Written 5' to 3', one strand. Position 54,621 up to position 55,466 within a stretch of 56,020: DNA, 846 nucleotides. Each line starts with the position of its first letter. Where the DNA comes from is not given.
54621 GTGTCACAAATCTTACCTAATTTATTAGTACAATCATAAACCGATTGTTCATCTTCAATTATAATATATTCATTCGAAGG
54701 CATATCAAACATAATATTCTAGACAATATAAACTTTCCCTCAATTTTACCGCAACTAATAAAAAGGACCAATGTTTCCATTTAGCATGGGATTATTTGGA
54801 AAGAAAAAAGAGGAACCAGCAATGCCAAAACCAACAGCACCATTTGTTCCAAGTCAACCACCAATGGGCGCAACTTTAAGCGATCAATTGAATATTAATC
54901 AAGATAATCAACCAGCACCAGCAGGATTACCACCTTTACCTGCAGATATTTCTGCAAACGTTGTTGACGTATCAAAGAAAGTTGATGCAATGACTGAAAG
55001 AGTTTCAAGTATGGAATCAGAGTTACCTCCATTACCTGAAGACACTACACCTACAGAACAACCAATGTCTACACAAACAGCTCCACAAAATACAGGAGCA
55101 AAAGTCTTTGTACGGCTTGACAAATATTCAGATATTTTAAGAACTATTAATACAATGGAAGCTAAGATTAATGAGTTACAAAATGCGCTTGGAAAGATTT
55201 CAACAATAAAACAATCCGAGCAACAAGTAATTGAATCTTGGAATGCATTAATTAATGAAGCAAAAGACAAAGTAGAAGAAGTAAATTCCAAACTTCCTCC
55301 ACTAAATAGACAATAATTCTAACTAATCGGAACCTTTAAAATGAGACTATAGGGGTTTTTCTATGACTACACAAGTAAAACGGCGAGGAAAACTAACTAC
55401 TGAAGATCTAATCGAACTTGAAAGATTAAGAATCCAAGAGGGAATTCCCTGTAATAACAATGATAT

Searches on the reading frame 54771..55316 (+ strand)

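Call 8: search_protein_families(library=pfam, proteins=[window:54771-55316:+], max_evalue=0.1)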
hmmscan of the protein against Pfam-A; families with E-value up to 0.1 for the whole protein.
window:54771-55316:+ (181 aa): 17 families
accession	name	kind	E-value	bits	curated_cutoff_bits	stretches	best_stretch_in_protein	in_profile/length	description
PF05531.17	NPV_P10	-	0.00015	22.7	29.8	0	60-88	9-37/75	Nucleopolyhedrovirus P10 protein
PF06009.19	Laminin_II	-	0.00019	21.9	33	1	117-179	10-72/138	Laminin Domain II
PF05335.18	DUF745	-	0.00079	19.6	33.3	1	120-175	100-155/183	Protein of unknown function (DUF745)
PF03915.18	AIP3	-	0.0042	16.7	31.6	1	64-173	85-173/406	Actin interacting protein 3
PF00804.31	Syntaxin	-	0.0069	16.6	26.7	1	119-180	11-72/157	Syntaxin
PF06825.17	HSBP1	-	0.015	15.6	28.6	0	121-143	24-46/51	Heat shock factor binding protein 1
PF07303.18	Occludin_ELL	-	0.022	16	31.2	0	116-159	21-65/101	Occludin homology domain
PF17489.7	Tnp_22_trimer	-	0.022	15.5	22.2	0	71-85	2-16/43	L1 transposable element trimerization domain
PF23991.1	DUF7310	-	0.025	15.5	40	0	58-85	26-53/83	Coiled-coil region of unknown function (DUF7310)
PF06419.17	COG6_N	-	0.037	14.6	27.4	0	116-165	32-85/114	Conserved oligomeric complex COG6, N-terminal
PF16519.10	TRPM_tetra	-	0.038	14.6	26.6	0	60-86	14-40/56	Tetramerisation domain of TRPM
PF05615.18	THOC7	-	0.045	14.5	28.7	1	119-174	40-95/136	Tho complex subunit 7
PF16526.10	CLZ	-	0.046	14.6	26.7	0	124-154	31-61/71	C-terminal leucine zipper domain of cyclic nucleotide-gated channels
PF20379.3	DUF6674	-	0.046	13.8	28.5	0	118-174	37-88/251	Family of unknown function (DUF6674)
PF06103.16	DUF948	-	0.047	14.3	37.2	0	124-173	26-72/89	Bacterial protein of unknown function (DUF948)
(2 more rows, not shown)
